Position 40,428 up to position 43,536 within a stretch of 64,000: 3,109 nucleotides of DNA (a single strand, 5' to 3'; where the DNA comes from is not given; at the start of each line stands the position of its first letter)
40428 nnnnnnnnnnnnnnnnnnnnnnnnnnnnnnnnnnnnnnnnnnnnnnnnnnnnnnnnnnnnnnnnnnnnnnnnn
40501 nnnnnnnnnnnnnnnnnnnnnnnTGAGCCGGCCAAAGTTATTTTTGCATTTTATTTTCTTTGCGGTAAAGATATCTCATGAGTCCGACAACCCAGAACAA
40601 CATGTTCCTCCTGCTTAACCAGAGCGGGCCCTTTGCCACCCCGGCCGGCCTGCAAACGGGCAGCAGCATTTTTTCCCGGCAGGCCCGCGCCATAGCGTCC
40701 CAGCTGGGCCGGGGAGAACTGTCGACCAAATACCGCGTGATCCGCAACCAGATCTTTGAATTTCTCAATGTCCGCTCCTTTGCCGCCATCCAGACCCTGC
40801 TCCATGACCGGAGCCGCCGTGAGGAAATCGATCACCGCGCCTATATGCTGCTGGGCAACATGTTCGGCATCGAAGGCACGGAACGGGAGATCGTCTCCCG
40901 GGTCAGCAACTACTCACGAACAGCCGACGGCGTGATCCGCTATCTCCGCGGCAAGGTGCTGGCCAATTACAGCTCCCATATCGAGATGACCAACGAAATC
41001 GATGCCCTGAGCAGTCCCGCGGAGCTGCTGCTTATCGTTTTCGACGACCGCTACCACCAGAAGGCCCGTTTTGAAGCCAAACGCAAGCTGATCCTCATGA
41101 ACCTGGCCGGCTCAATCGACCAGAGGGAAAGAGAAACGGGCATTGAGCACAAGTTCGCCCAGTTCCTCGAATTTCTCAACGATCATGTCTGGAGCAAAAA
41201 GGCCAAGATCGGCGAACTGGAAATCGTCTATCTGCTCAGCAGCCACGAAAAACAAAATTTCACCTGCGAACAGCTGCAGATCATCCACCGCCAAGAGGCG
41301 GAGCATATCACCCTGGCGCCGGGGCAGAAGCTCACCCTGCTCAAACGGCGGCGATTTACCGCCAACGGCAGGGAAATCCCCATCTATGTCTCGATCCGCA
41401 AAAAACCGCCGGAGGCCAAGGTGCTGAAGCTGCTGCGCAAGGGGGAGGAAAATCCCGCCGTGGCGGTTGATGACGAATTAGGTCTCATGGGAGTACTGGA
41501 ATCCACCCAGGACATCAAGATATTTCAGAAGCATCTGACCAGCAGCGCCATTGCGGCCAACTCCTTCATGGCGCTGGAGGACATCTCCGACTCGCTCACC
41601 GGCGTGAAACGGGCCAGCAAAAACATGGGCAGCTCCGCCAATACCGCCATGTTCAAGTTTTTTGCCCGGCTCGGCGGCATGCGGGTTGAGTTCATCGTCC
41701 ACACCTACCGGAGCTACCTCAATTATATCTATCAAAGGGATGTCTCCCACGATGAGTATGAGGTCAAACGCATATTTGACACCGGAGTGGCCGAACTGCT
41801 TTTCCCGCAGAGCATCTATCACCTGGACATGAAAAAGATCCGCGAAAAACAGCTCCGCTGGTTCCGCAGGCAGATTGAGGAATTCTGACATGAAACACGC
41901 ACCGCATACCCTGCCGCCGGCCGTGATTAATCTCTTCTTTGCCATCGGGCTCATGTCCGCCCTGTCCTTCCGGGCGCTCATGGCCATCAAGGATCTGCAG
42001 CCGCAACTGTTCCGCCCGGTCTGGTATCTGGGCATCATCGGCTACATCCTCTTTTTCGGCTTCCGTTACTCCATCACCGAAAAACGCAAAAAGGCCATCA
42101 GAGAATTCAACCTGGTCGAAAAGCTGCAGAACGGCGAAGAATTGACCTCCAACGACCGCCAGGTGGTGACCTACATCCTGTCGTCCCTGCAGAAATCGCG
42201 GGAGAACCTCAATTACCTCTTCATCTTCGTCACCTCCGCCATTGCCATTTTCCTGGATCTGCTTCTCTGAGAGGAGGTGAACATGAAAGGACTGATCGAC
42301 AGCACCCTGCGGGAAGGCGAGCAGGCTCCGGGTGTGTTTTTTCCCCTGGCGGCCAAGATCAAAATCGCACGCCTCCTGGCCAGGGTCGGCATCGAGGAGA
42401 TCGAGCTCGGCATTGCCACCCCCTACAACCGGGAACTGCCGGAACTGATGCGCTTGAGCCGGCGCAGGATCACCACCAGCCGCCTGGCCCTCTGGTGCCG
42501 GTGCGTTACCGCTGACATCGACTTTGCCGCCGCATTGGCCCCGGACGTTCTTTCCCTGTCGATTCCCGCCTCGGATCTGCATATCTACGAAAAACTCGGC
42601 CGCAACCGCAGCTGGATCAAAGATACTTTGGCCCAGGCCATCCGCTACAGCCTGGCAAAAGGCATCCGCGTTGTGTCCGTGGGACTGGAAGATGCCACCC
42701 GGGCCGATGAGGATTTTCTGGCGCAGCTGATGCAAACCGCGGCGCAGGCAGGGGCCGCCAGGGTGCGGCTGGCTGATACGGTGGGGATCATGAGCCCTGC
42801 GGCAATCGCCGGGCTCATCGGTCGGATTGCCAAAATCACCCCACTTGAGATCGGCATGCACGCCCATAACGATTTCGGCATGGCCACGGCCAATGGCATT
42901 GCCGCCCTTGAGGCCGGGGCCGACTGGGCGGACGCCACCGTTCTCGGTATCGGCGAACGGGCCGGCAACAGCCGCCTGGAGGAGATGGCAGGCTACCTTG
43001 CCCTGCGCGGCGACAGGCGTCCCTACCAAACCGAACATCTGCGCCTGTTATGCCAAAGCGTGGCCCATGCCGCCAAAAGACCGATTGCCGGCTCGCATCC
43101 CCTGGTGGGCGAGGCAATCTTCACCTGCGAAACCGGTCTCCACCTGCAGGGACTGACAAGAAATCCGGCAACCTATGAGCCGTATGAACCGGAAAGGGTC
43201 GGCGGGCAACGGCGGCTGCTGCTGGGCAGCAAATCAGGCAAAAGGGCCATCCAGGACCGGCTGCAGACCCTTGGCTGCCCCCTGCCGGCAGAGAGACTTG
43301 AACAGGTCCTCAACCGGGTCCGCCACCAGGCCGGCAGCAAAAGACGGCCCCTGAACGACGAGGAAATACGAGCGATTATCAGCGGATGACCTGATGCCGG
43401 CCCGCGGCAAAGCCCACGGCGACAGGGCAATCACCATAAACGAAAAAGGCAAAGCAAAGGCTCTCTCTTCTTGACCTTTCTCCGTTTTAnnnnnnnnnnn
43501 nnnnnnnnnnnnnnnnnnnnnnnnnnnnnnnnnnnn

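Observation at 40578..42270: Unknown 436-aa protein with a small-alarmone-synthetase-like motif pattern plus a 3-TM partner, packed against nifV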

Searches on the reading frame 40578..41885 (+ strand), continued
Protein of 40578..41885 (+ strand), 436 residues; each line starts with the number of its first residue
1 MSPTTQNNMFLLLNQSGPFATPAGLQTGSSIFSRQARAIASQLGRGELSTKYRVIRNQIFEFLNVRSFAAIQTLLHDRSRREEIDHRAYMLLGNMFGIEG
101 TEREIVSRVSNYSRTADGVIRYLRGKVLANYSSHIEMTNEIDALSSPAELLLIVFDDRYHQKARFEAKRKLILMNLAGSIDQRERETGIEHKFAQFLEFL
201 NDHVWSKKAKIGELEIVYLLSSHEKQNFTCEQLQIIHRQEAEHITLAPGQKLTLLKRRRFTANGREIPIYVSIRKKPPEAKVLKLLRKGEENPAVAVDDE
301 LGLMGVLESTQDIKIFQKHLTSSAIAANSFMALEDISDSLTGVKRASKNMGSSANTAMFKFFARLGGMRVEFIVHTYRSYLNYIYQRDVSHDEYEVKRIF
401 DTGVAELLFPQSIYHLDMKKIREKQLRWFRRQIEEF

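Call 59: find_encoding_contigs(protein=P0188, flank=7000, max_places=1)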
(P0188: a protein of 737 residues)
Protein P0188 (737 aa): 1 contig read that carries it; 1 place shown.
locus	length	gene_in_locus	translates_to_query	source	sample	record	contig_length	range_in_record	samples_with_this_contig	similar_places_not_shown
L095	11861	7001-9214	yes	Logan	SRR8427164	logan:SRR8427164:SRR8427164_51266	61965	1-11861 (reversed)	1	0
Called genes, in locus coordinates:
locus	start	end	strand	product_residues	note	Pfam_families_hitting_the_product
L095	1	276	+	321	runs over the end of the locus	PF01699:Na_Ca_ex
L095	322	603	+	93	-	PF01250:Ribosomal_S6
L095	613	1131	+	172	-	PF00436:SSB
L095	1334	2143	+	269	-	PF00571:CBS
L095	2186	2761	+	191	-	-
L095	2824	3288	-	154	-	-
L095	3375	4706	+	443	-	PF18073:Zn_ribbon_LapB, PF00154:RecA_N (faint), PF03796:DnaB_C (weak), PF06745:ATPase, PF13481:AAA_25, PF13401:AAA_22, PF13541:ChlI (faint)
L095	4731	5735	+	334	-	-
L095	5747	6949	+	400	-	PF02073:Peptidase_M29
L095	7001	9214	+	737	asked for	PF00293:NUDIX (weak)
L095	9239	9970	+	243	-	-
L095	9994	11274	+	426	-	PF22694:CtpB_N-like (weak), PF00595:PDZ, PF13180:PDZ_2, PF17820:PDZ_6, PF03572:Peptidase_S41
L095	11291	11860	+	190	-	?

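Call 74: list_cluster_members(proteins=[P0121, P0123, P0125, P0130, P0137, P0147, P0163, P0181, P0195, P0234])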
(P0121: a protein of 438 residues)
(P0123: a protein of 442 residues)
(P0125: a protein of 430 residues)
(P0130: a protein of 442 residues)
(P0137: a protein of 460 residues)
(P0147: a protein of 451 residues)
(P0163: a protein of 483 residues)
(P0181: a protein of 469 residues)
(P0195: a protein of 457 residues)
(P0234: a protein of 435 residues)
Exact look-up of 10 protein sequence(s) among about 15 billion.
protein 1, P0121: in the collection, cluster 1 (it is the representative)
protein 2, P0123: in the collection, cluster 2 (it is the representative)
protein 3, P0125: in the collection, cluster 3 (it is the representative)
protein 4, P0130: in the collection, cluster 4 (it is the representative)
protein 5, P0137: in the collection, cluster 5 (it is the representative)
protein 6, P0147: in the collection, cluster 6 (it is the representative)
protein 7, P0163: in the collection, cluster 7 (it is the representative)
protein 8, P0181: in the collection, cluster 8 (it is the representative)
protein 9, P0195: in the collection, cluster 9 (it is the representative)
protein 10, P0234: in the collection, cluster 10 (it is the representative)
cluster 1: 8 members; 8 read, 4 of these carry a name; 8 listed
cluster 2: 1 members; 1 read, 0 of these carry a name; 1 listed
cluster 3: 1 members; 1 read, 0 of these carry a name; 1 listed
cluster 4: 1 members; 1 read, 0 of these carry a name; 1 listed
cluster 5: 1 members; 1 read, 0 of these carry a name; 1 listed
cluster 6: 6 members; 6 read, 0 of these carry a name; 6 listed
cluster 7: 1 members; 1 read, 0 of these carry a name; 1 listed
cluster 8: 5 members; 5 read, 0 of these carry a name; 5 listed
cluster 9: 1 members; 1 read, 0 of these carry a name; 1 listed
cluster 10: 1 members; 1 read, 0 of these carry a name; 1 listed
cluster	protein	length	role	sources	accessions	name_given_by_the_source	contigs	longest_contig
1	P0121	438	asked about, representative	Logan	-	-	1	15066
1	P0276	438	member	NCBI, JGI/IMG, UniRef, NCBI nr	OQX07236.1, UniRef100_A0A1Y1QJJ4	MAG: hypothetical protein BWK73_28680 [Thiothrix lacustris] | Uncharacterized protein n=1 Tax=Thiothrix lacustris TaxID=525917 RepID=A0A1Y1QJJ4_9GAMM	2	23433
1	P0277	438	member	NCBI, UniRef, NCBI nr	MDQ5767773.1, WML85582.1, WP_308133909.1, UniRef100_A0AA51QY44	hypothetical protein [Thiothrix subterranea] | Uncharacterized protein n=1 Tax=Thiothrix subterranea TaxID=2735563 RepID=A0AA51QY44_9GAMM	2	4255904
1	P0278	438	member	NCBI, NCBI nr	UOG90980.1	MAG: hypothetical protein L3K52_12315 [Candidatus Thiothrix sulfatifontis]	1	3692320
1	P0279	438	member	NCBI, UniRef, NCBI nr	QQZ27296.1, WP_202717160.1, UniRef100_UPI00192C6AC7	hypothetical protein HMY34_00175 [Thiothrix subterranea] | hypothetical protein n=1 Tax=Thiothrix subterranea TaxID=2735563 RepID=UPI00192C6AC7 | hypothetical protein [Thiothrix subterranea]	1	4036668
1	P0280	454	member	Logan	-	-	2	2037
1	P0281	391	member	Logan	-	-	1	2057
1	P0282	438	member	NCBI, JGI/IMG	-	-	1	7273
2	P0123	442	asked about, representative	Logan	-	-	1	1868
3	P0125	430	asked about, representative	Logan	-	-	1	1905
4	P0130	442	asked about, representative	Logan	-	-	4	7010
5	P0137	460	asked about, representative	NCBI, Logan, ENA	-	-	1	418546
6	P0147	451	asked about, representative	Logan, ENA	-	-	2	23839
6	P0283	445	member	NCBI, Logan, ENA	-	-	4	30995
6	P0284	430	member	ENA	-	-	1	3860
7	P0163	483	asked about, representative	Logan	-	-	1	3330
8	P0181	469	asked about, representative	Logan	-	-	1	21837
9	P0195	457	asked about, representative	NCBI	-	-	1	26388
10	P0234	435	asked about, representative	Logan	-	-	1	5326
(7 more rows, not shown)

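Call 75: find_encoding_contigs(protein=P0277, flank=9000, max_places=1)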
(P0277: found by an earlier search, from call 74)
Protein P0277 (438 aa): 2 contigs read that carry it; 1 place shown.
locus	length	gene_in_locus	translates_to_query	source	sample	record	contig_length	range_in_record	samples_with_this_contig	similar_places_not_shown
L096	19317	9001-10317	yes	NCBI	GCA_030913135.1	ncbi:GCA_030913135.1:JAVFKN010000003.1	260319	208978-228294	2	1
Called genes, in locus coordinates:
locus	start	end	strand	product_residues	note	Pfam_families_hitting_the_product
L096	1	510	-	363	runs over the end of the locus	PF00005:ABC_tran, PF13304:AAA_21 (faint), PF03459:TOBE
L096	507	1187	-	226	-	PF00528:BPD_transp_1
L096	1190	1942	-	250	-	PF01547:SBP_bac_1, PF13531:SBP_bac_11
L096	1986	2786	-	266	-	PF00126:HTH_1 (faint), PF03459:TOBE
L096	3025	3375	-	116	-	PF00126:HTH_1 (weak)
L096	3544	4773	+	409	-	PF04326:SLFN_AlbA_2, PF13749:HATPase_c_4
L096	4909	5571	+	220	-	-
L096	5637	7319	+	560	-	PF01939:NucS_C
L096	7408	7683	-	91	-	-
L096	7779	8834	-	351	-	PF08240:ADH_N, PF00107:ADH_zinc_N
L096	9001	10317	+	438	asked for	-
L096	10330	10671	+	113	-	PF08274:Zn_Ribbon_YjdM, PF03831:YjdM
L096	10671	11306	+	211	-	PF03458:Gly_transporter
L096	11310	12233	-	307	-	PF01073:3Beta_HSD, PF01370:Epimerase, PF04321:RmlD_sub_bind (faint), PF05368:NmrA, PF07993:NAD_binding_4 (faint), PF13460:NAD_binding_10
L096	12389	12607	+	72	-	-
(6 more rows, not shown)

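Call 78: fold_search(model_id=the predicted structure, library=viral)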
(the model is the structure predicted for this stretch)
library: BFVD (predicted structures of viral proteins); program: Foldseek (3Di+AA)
matches with E <= 10: 304; with E <= 0.001: 0
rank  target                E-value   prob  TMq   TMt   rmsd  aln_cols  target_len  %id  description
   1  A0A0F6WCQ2            1.1e-03  1.00  0.22  0.35   6.6       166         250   11  RelA/SpoT family protein [Sinorhizobium phage phiN3]
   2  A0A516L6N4            1.3e-03  0.98  0.24  0.10  29.2       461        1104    8  (no name in the UniProt tables at hand)
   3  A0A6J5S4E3            1.8e-03  1.00  0.22  0.22   8.3       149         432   16  RelA/SpoT [uncultured Caudovirales phage]
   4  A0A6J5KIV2            2.8e-03  0.92  0.23  0.10  22.0       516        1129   11  DdrB-like domain-containing protein [uncultured Caudovirales phage]
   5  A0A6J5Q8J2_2          6.2e-03  1.00  0.22  0.10   8.6       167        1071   14  RelA/SpoT [uncultured Caudovirales phage]
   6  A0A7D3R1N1            9.2e-03  1.00  0.18  0.42   8.7       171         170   15  Nucleotidyltransferase relA/spot protein [Fadolivirus FV1/VV64]
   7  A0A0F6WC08            3.0e-02  0.99  0.19  0.51   7.1       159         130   11  Uncharacterized protein [Sinorhizobium phage phiM7]
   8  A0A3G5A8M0            3.2e-02  0.80  0.22  0.14  16.7       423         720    8  Glycosyltransferase [Hyperionvirus sp.]
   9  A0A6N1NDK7            5.4e-02  0.69  0.13  0.20   9.9       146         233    9  Putative ORFan [Tupanvirus deep ocean]
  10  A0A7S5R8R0            7.6e-02  0.96  0.14  0.21   7.4       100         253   16  (no name in the UniProt tables at hand)
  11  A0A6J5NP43            1.6e-01  0.97  0.24  0.11   5.9       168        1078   11  Uncharacterized protein [uncultured Caudovirales phage]
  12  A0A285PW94            1.6e-01  0.72  0.14  0.30   9.9       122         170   14  F-box domain-containing protein [Cedratvirus lausannensis]
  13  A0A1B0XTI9            1.6e-01  0.94  0.22  0.14   7.9       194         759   11  (no name in the UniProt tables at hand)
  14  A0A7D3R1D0            1.6e-01  0.12  0.10  0.16  19.4       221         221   10  Uncharacterized protein [Fadolivirus FV1/VV64]
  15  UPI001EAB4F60         1.7e-01  0.30  0.11  0.19  17.9       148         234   16  (no name look-up for this kind of identifier)
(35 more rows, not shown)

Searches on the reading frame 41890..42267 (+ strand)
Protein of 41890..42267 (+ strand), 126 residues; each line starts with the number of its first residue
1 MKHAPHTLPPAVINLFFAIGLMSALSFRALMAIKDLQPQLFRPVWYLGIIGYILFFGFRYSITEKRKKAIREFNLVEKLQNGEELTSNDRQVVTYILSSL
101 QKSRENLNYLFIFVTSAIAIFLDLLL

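Call 3: search_protein_families(library=pfam, proteins=[window:41890-42267:+], max_evalue=1)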
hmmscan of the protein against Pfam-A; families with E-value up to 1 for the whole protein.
window:41890-42267:+ (126 aa): 2 families
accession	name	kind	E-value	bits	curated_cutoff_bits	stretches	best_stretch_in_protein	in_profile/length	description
PF01418.23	HTH_6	-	0.031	14.7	28.3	1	74-104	2-33/77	Helix-turn-helix domain, rpiR family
PF20956.2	DUF4931_C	-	0.04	14.3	28.6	1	60-114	22-77/119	Domain of unknown function (DUF4931) C-terminal domain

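Call 4: search_protein_families(library=ncbifam, proteins=[window:41890-42267:+], max_evalue=1)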
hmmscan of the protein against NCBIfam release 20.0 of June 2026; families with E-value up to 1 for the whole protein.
window:41890-42267:+ (126 aa): 0 families

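Call 7: search_protein_families(library=padloc, proteins=[window:41890-42267:+], max_evalue=1)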
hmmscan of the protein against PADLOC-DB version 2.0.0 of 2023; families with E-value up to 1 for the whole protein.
window:41890-42267:+ (126 aa): 1 family
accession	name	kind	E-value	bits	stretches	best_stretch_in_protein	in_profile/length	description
PDLC00172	HamA1|HamA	-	0.021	12.3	1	64-113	191-240/326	DUF1837 domain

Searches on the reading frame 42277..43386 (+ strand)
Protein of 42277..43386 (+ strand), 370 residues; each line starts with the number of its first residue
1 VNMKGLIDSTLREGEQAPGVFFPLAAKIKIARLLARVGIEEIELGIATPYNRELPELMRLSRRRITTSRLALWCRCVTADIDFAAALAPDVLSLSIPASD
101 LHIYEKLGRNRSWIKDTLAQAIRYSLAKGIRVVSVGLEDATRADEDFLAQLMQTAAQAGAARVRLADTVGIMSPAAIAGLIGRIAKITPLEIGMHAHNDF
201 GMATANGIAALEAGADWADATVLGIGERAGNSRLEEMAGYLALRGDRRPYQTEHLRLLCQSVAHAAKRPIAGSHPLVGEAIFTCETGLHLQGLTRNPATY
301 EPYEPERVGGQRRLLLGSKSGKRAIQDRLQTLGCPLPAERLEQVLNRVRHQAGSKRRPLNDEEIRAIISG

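Call 3: search_protein_families(library=pfam, proteins=[window:42277-43386:+], max_evalue=1)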
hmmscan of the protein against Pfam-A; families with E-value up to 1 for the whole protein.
window:42277-43386:+ (370 aa): 2 families
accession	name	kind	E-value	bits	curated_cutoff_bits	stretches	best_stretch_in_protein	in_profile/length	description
PF00682.25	HMGL-like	-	9.6e-65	219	29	1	6-256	4-254/260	HMGL-like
PF22617.1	HCS_D2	-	1.2e-16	61.3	27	1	277-354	2-80/82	Homocitrate synthase post-HMGL domain-like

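Call 4: search_protein_families(library=ncbifam, proteins=[window:42277-43386:+], max_evalue=1)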
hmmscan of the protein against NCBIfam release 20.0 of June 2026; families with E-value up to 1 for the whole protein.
window:42277-43386:+ (370 aa): 30 families (the best 25 are shown)
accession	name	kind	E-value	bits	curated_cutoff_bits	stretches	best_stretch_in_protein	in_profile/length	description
TIGR02660.1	nifV_homocitr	equivalog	1.4e-110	370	462.9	1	6-367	4-364/365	homocitrate synthase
NF002085.0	PRK00915.1-2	subfamily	1.4e-89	301.2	517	1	6-368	16-376/504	2-isopropylmalate synthase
TIGR02090.1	LEU1_arch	subfamily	7e-87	291.9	484.75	1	7-368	4-363/363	isopropylmalate/citramalate/homocitrate synthases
NF041069.1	IPMS_Sufob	equivalog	1.7e-77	261.2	600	1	7-366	4-363/371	isopropylmalate synthase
TIGR02146.1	LysS_fung_arch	equivalog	1.3e-76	258.1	413.55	1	6-349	1-343/344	homocitrate synthase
NF002086.0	PRK00915.1-3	equivalog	7e-73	245.8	532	1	6-369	9-382/516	2-isopropylmalate synthase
NF002088.0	PRK00915.1-5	equivalog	2.4e-67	227.6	697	1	6-369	6-379/514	2-isopropylmalate synthase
TIGR00973.1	leuA_bact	equivalog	3.6e-66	223.6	598.7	1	7-369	5-377/494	2-isopropylmalate synthase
NF002087.0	PRK00915.1-4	equivalog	3.7e-60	203.9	729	1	7-369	10-383/516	2-isopropylmalate synthase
NF002084.0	PRK00915.1-1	equivalog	1.9e-52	178.5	748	1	6-346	7-358/523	2-isopropylmalate synthase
TIGR00977.1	citramal_synth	equivalog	3.3e-40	137.9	450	1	6-337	4-349/526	citramalate synthase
NF042433.1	CitmalDyn_Leptosp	equivalog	2.2e-37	128.8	950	1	6-369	10-381/514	(R)-citramalate synthase CimA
NF042434.1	IPMS_Lepto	equivalog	7.3e-37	127.2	500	1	6-353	8-371/374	2-isopropylmalate synthase LeuA2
NF006049.0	PRK08195.1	subfamily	1.8e-20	73.3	229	1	118-248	121-252/344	4-hyroxy-2-oxovalerate/4-hydroxy-2-oxopentanoic acid aldolase,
TIGR03217.1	4OH_2_O_val_ald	equivalog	1.5e-18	67.1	286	1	116-245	114-244/334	4-hydroxy-2-oxovalerate aldolase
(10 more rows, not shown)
